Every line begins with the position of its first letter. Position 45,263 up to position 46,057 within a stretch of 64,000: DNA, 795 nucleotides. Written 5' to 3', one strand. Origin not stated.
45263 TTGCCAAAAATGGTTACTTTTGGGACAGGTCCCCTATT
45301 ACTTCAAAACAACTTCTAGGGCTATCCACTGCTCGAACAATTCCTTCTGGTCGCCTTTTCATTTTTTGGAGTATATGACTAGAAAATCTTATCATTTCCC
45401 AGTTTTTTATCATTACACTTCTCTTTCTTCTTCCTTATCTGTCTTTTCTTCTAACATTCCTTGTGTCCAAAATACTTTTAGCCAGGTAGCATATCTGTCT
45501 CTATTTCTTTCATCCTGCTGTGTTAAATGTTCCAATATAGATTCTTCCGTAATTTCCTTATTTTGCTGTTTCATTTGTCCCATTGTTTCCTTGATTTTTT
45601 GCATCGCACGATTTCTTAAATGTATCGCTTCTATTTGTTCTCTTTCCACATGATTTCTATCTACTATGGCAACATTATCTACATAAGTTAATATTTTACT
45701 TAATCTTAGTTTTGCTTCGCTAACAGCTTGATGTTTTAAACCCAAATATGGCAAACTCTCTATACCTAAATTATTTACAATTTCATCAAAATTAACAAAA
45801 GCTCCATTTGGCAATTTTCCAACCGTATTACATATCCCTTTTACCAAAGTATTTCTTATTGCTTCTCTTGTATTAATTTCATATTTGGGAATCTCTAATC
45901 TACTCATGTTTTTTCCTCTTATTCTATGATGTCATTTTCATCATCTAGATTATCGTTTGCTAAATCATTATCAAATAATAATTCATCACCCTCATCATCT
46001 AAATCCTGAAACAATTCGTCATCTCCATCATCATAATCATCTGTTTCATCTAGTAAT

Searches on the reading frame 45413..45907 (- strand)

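Call 8: search_protein_families(library=pfam, proteins=[window:45413-45907:-], max_evalue=0.01)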
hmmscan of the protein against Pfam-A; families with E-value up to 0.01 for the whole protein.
window:45413-45907:- (164 aa): 0 families

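Call 10: search_protein_families(library=ncbifam, proteins=[window:45413-45907:-], max_evalue=1)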
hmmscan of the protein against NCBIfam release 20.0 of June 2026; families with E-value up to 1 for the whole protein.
window:45413-45907:- (164 aa): 1 family
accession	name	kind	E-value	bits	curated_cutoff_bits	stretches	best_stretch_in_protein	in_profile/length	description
NF038329.2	gly_rich_SclB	equivalog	0.97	8.3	325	0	83-157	45-118/442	LPXTG-anchored collagen-like adhesin Scl2/SclB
